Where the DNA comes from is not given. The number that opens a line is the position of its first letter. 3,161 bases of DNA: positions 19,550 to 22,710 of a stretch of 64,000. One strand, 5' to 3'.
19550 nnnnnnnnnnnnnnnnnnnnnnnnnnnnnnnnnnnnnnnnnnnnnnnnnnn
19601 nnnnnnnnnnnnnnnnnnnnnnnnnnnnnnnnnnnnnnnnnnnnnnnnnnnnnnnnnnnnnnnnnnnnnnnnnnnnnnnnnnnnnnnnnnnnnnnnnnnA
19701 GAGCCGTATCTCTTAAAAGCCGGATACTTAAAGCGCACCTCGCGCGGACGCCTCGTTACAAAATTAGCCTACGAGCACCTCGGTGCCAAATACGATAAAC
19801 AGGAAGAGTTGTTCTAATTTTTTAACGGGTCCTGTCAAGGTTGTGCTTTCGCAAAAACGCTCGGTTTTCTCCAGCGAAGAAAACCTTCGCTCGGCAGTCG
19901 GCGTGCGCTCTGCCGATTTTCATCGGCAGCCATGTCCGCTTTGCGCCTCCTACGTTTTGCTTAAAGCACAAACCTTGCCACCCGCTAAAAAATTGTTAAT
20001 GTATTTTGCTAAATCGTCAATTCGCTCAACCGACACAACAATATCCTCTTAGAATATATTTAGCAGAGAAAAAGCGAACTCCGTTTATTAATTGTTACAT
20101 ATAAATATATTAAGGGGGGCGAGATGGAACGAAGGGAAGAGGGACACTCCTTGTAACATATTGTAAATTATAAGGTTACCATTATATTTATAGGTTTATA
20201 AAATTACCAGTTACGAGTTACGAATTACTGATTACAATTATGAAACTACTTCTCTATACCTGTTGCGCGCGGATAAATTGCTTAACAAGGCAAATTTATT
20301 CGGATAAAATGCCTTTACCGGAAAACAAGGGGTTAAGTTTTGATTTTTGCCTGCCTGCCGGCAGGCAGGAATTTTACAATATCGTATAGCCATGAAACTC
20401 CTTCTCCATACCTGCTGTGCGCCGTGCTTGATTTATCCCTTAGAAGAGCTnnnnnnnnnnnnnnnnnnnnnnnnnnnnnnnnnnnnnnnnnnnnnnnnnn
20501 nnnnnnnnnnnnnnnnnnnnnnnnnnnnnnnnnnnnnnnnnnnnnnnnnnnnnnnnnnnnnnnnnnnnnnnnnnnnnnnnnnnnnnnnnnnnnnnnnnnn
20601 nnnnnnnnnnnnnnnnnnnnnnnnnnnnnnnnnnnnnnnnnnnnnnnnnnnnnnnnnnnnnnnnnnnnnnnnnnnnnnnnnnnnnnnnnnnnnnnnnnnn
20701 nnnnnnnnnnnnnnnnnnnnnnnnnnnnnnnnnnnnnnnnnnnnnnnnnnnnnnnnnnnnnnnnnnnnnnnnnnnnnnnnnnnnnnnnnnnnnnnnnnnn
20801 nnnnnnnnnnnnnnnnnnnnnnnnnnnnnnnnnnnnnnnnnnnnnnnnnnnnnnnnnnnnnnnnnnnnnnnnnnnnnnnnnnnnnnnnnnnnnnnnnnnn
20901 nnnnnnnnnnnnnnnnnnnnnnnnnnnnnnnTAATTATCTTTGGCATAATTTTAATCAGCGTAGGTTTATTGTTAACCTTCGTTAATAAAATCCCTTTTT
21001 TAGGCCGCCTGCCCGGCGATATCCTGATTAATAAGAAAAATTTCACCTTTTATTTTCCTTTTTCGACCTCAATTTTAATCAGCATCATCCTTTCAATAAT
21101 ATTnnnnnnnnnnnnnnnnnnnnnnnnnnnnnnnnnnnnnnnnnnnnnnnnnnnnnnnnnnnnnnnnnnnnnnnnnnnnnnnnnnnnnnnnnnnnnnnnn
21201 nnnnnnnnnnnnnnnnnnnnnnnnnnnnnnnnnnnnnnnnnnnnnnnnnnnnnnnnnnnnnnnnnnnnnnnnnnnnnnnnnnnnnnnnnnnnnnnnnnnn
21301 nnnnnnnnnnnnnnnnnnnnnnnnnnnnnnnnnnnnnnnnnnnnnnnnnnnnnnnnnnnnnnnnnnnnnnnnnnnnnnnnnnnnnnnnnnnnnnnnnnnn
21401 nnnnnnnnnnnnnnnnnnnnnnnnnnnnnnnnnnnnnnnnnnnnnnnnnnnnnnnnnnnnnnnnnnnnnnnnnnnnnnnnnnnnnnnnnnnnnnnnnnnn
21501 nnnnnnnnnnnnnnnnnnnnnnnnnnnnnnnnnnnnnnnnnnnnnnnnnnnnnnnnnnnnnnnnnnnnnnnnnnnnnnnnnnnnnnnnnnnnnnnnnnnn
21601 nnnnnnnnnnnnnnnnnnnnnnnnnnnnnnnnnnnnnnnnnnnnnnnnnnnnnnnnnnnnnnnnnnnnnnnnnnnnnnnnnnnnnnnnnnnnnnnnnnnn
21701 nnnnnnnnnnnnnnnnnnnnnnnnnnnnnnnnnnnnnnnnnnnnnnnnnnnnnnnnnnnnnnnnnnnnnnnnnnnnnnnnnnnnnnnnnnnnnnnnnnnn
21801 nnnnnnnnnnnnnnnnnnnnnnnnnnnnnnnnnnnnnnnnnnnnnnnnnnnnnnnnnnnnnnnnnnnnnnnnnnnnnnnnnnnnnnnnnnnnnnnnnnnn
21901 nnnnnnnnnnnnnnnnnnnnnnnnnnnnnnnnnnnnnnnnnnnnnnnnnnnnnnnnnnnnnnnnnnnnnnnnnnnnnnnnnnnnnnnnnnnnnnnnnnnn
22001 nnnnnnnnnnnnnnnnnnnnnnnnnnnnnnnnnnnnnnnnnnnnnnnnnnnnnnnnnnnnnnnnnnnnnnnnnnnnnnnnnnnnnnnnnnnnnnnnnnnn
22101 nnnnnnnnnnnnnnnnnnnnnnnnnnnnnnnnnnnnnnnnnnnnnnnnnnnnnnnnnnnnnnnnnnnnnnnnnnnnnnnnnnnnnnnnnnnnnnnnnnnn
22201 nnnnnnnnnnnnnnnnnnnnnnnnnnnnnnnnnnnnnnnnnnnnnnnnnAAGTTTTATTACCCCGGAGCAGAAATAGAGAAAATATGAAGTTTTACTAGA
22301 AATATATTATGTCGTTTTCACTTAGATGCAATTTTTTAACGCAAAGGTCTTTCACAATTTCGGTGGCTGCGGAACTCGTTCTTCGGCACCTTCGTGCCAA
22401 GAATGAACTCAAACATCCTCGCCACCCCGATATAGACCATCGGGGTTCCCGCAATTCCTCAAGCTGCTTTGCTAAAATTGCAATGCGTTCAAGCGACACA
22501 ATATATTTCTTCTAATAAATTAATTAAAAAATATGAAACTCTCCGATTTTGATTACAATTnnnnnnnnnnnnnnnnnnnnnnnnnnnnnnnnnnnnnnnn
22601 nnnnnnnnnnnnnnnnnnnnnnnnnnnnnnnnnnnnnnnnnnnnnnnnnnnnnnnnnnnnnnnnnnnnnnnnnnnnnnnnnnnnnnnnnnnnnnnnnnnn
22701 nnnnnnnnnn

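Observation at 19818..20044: A second long-hairpin element abutting the ruvB stop, followed by a solo arm of the 208-nt family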

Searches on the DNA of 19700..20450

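Call 21: search_rna_families(source=window, start=19700, end=20450, threshold=evalue, max_evalue=10)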
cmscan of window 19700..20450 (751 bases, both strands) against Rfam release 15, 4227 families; matches with E-value up to 10: 2.
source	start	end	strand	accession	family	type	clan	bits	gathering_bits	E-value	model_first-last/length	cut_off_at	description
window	20250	20385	-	RF01252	snR5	Gene; snRNA; snoRNA; HACA-box;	CL00038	18.1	45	1.2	1-196/196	no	Small nucleolar RNA snR5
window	19961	20062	-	RF01295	SCARNA7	Gene; snRNA; snoRNA; scaRNA;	-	10.5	65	2.9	1-330/330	no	Small Cajal body-specific RNA 7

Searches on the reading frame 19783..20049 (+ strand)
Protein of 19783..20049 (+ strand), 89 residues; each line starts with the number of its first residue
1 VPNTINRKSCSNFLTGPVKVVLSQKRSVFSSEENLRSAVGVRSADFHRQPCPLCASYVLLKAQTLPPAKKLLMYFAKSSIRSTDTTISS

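Call 70: search_protein_families(library=pfam, proteins=[window:19783-20049:+], max_evalue=1)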
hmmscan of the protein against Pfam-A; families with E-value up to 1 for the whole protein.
window:19783-20049:+ (89 aa): 0 families

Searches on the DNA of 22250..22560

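Call 68: search_rna_families(source=window, start=22250, end=22560, threshold=evalue, max_evalue=5)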
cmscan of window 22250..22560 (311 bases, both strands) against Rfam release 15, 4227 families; matches with E-value up to 5: 3.
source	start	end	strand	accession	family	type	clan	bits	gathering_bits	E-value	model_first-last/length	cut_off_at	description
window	22265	22301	-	RF00039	DicF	Gene; antisense;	-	15.8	48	0.54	1-52/52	no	DicF RNA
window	22272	22372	+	RF00218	SNORD46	Gene; snRNA; snoRNA; CD-box;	CL00061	15.8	40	0.87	1-104/104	no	Small nucleolar RNA SNORD46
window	22412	22558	-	RF02609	BSR0602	Gene; sRNA;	-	14.4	191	0.51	1-169/169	no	Brucella sRNA 0602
